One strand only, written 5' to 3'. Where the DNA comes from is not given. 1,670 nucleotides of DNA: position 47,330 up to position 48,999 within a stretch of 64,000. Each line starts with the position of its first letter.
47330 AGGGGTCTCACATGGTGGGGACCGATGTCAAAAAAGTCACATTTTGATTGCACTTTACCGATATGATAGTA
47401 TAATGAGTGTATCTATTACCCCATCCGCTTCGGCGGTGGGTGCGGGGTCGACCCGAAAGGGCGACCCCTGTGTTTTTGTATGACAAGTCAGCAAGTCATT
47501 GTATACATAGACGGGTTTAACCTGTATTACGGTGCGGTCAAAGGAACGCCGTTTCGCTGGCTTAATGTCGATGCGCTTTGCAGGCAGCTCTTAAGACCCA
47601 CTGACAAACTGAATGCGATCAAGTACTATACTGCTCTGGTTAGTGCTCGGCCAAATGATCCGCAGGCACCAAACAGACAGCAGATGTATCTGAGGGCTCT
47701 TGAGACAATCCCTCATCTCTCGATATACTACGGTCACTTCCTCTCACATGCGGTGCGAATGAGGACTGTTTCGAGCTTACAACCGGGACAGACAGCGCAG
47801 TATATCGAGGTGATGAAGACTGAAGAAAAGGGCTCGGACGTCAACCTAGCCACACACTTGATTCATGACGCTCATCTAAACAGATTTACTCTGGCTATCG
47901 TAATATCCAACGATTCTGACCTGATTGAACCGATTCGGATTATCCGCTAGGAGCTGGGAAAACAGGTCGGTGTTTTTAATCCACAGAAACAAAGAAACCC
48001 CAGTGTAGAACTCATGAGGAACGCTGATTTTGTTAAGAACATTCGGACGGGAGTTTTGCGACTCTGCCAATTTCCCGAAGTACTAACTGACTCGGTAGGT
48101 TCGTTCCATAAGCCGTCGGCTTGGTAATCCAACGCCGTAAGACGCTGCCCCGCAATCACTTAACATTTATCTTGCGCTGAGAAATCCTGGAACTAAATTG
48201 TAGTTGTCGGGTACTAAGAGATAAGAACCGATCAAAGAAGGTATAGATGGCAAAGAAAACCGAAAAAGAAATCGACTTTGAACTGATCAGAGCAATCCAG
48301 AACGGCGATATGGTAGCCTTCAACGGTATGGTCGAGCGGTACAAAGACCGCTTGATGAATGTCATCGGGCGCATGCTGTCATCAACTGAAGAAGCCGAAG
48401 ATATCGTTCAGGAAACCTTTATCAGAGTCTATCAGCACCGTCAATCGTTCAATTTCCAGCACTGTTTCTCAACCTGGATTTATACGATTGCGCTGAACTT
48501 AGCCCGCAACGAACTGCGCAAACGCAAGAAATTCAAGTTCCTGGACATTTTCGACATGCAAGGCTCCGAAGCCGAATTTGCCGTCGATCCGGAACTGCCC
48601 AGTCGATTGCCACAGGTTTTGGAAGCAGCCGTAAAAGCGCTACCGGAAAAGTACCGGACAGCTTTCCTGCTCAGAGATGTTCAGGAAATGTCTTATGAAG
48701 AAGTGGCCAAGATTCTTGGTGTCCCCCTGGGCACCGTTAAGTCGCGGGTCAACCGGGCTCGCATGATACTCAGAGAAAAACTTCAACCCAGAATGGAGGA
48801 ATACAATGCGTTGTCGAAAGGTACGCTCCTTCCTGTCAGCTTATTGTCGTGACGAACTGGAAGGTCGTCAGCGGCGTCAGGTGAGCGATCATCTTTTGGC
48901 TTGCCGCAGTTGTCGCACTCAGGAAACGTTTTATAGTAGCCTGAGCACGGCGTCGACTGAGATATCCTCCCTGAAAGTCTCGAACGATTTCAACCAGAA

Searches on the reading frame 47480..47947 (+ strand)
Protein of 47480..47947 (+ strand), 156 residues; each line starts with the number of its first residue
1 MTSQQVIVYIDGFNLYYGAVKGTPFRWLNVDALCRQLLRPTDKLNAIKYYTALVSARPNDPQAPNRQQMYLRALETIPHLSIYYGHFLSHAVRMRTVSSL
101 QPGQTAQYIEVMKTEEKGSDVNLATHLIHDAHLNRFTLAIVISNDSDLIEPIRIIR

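Call 48: search_protein_families(library=pfam, proteins=[window:47480-47947:+], max_evalue=0.001)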
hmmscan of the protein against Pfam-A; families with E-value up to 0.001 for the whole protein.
window:47480-47947:+ (156 aa): 1 family
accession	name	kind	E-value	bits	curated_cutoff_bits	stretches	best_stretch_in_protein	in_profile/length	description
PF01936.24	NYN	-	9.5e-07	29.9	24.2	1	6-155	2-113/145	NYN domain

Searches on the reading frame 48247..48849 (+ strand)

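Call 48: search_protein_families(library=pfam, proteins=[window:48247-48849:+], max_evalue=0.001)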
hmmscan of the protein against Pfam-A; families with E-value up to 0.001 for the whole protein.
window:48247-48849:+ (201 aa): 4 families
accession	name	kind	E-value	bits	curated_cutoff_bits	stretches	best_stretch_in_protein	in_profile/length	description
PF04542.20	Sigma70_r2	-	4.7e-19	68.4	24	1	28-95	1-70/71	Sigma-70 region 2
PF08281.18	Sigma70_r4_2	-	5.2e-19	68.1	25.7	1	125-173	4-52/54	Sigma-70, region 4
PF04545.22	Sigma70_r4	-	1.1e-11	44.4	24.1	1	129-177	2-50/50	Sigma-70, region 4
PF07638.17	Sigma70_ECF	-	5.9e-07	30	21.1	1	12-179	6-183/185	ECF sigma factor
